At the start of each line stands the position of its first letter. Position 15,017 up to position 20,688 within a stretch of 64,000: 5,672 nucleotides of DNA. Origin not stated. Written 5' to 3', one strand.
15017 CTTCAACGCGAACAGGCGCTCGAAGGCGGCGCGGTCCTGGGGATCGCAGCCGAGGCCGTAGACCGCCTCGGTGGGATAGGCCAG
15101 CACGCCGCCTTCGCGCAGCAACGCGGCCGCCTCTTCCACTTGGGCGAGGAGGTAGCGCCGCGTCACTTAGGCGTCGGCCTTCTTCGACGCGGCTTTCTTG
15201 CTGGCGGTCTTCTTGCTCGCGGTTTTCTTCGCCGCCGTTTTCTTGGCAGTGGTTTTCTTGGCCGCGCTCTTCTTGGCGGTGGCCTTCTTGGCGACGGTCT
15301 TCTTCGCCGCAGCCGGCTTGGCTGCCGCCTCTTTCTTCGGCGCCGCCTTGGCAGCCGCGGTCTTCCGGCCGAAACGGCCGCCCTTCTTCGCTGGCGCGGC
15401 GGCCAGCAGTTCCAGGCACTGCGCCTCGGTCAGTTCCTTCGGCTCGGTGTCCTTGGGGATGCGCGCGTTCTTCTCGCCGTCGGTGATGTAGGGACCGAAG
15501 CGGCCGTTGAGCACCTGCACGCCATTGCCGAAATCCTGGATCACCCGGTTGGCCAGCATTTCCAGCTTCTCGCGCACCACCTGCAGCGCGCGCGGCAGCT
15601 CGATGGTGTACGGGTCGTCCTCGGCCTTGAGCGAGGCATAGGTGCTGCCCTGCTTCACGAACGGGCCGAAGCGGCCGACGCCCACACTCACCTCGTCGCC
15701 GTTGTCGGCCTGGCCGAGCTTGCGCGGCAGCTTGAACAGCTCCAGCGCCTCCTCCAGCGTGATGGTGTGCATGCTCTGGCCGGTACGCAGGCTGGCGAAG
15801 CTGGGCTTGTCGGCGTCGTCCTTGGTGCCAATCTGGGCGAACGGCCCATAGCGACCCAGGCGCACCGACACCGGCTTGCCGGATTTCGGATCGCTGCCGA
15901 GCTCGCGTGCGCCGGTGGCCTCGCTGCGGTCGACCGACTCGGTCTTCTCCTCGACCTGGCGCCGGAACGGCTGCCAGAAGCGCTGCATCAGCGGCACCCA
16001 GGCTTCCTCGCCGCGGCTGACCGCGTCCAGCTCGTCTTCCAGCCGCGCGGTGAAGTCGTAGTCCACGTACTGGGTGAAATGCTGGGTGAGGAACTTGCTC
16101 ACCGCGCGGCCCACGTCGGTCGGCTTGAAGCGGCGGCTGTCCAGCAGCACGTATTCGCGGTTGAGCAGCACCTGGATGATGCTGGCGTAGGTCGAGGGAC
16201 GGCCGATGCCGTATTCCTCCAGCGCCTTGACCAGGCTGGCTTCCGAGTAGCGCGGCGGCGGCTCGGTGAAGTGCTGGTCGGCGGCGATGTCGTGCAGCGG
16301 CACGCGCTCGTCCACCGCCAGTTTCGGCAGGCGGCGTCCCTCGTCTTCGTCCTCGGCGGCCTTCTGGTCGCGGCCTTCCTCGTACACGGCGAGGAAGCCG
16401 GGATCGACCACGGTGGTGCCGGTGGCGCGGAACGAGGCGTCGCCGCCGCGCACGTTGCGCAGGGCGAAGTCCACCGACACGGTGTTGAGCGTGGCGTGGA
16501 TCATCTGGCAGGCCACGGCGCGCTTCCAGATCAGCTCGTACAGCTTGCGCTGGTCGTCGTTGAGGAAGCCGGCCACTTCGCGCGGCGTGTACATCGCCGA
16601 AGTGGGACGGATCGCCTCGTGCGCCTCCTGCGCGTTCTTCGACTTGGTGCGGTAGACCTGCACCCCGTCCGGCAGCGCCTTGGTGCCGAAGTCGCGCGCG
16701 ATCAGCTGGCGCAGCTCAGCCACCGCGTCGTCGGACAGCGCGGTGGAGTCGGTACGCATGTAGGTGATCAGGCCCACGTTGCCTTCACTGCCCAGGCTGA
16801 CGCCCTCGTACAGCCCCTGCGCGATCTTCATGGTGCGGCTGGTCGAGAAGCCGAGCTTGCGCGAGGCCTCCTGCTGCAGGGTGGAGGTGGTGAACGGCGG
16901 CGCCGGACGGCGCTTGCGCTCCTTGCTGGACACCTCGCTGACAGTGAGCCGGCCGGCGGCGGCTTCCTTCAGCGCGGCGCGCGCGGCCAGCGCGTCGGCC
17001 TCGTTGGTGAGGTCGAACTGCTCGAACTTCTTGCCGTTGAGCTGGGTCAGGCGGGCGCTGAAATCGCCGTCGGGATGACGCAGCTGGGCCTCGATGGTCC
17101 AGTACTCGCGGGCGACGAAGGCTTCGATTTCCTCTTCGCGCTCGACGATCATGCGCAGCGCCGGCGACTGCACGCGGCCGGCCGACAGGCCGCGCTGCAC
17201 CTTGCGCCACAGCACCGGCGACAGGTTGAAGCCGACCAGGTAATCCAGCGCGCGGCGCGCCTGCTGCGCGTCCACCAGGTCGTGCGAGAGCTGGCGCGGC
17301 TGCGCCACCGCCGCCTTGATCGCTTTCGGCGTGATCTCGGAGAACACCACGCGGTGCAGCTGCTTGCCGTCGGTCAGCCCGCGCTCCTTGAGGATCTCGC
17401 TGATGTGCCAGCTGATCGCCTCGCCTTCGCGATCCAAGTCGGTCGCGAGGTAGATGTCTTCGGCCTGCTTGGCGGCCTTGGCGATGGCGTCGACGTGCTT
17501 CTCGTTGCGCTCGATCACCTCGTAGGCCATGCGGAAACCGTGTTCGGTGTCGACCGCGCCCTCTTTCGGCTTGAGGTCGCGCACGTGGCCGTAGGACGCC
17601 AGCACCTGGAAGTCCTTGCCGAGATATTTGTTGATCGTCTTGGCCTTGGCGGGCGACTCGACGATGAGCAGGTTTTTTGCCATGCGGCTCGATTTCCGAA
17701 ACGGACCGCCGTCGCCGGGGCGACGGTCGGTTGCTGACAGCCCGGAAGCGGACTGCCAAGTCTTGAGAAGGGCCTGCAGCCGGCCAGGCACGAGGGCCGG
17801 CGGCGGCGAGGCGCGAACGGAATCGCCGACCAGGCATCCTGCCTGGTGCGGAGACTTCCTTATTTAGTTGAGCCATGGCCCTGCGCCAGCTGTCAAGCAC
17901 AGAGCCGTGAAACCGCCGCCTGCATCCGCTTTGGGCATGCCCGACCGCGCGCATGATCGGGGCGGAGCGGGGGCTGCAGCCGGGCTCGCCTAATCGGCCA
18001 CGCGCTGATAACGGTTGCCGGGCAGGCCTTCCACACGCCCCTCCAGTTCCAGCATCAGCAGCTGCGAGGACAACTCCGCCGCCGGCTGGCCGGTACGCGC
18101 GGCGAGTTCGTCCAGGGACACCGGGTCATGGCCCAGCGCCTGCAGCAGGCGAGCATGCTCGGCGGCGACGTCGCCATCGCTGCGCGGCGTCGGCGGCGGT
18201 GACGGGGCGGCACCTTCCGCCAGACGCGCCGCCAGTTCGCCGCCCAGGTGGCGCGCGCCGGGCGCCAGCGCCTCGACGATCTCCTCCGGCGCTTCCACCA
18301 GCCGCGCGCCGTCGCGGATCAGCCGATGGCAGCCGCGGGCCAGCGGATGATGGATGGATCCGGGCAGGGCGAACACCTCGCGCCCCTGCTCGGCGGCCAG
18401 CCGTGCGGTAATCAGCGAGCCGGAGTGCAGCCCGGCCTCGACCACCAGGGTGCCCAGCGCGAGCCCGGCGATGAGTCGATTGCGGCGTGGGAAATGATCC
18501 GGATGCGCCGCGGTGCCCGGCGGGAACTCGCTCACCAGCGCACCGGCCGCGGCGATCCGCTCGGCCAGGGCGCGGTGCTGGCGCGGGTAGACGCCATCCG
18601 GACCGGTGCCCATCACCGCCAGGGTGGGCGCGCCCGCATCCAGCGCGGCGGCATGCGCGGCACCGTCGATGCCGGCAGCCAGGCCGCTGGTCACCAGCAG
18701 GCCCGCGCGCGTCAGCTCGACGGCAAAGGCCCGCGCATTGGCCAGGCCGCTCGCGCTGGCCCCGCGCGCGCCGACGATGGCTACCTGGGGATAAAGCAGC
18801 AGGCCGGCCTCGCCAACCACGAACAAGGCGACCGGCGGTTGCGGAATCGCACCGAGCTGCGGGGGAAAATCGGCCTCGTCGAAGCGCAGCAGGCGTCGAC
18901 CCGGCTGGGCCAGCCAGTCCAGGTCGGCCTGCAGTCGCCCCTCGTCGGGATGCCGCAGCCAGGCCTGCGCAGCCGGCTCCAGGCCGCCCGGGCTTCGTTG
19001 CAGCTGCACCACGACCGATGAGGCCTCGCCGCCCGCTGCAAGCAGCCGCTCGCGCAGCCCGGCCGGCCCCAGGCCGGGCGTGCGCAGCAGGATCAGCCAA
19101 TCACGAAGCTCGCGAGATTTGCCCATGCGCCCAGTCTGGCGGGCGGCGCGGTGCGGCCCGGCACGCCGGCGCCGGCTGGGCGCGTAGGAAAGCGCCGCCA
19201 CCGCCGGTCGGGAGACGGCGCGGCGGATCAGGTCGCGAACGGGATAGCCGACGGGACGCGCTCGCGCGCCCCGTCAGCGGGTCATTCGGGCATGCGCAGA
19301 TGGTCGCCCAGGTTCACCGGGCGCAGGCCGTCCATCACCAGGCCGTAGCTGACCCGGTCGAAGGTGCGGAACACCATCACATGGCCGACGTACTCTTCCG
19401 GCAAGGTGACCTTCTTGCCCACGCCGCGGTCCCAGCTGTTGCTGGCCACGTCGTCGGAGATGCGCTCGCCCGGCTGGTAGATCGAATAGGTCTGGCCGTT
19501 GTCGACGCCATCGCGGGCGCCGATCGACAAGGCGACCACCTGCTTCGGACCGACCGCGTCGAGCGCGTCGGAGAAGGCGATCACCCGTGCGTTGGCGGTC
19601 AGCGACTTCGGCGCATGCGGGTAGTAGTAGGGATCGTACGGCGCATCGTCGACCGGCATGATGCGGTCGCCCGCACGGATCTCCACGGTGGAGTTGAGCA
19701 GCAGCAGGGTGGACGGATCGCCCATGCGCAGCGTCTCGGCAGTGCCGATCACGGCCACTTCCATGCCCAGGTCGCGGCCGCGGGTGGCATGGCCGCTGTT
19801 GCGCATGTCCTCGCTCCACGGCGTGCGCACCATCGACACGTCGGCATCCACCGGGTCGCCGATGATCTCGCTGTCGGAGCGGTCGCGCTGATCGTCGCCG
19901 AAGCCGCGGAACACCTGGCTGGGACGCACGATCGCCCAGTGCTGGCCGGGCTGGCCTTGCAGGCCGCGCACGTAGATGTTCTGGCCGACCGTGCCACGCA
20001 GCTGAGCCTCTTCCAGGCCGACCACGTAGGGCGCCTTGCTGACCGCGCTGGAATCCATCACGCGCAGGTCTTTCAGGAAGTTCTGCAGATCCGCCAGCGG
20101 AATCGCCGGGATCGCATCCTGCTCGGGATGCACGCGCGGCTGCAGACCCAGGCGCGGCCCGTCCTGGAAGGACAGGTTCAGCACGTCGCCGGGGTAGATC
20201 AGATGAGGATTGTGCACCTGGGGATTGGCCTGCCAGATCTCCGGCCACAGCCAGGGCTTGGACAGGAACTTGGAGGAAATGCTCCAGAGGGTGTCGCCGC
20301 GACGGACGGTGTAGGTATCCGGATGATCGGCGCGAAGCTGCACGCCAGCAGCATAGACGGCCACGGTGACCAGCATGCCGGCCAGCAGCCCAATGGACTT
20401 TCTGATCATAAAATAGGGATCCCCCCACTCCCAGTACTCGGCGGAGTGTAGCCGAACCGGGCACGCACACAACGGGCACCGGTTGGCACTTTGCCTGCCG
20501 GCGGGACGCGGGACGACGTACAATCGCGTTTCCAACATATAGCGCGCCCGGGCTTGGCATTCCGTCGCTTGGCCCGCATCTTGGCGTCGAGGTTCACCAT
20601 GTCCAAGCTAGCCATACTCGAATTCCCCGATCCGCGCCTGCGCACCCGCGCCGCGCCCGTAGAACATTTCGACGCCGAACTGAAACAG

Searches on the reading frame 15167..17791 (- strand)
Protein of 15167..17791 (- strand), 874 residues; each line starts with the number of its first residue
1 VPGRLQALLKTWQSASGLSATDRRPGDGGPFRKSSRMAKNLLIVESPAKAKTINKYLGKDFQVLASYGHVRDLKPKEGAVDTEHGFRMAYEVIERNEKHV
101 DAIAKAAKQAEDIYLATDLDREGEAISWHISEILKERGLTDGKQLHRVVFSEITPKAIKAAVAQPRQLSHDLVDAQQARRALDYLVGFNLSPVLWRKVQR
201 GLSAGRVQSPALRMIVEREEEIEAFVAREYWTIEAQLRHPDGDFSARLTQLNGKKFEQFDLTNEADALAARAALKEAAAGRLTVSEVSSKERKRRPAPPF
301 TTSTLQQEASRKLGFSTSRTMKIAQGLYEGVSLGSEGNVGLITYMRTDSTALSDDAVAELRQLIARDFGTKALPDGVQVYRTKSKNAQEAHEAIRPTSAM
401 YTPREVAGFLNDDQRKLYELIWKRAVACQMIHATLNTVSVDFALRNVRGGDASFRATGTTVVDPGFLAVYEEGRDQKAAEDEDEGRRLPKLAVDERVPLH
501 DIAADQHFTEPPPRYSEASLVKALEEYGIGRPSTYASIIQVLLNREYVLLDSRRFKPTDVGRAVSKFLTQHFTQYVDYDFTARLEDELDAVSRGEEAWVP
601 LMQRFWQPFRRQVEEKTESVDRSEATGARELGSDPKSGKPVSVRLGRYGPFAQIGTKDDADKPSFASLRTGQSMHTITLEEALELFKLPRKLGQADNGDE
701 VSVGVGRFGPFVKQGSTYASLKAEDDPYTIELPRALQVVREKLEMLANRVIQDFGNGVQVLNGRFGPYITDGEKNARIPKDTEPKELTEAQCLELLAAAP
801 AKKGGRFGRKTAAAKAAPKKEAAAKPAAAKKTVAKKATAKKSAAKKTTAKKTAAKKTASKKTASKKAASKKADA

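Call 71: search_protein_families(library=pfam, proteins=[window:15167-17791:-], max_evalue=0.00001)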
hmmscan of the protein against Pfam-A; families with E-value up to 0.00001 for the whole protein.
window:15167-17791:- (874 aa): 4 families
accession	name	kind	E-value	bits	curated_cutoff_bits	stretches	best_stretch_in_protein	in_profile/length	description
PF01131.25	Topoisom_bac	-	2.1e-129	432.6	35.1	1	169-602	3-410/411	DNA topoisomerase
PF13368.11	Toprim_C_rpt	-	6e-51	170.6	22.3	3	755-805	5-55/57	Topoisomerase C-terminal repeat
PF01751.28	Toprim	-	1.8e-20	73.4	23.1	1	41-153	2-96/96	Toprim domain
PF07382.16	HC2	-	5.8e-07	30.2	40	1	806-870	84-150/194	Histone H1-like nucleoprotein HC2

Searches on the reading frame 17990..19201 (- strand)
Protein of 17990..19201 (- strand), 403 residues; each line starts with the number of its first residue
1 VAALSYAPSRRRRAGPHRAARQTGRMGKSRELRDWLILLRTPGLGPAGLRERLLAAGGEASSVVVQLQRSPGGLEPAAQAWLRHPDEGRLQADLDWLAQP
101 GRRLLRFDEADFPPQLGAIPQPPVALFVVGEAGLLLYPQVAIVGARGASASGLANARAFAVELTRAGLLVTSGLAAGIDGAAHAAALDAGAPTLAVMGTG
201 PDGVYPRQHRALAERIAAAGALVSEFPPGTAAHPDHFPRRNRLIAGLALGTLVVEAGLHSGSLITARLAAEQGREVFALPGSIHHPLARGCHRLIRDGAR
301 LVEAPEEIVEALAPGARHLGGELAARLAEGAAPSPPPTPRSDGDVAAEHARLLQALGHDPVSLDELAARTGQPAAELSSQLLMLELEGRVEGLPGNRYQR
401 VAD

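Call 71: search_protein_families(library=pfam, proteins=[window:17990-19201:-], max_evalue=0.00001)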
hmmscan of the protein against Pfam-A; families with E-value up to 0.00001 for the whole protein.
window:17990-19201:- (403 aa): 2 families
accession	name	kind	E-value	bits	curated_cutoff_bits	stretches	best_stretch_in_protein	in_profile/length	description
PF02481.21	DNA_processg_A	-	9.5e-70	234.5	29.6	1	101-303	6-211/212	DNA recombination-mediator protein A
PF17782.7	DprA_WH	-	2.7e-20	72.6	22.9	1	336-396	1-61/61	DprA winged helix domain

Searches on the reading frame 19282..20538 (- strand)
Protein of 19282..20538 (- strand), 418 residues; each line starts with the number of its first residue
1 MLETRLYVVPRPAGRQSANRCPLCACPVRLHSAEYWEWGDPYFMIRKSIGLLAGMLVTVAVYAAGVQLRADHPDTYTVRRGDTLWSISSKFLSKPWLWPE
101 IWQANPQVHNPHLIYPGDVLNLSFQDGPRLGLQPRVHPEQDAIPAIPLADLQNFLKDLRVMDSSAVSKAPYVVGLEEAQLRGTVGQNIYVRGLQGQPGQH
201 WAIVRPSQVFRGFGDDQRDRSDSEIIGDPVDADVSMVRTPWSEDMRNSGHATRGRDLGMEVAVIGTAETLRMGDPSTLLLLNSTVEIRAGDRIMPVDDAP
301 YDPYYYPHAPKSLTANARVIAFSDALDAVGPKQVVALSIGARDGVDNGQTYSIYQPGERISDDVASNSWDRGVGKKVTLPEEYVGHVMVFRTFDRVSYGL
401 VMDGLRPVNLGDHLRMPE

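Call 72: search_protein_families(library=pfam, proteins=[window:19282-20538:-], max_evalue=0.00001)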
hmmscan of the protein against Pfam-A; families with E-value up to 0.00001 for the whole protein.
window:19282-20538:- (418 aa): 1 family
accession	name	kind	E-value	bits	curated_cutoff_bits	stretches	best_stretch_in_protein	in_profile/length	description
PF01476.26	LysM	-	2e-11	44.1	20.9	1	76-122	1-42/43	LysM domain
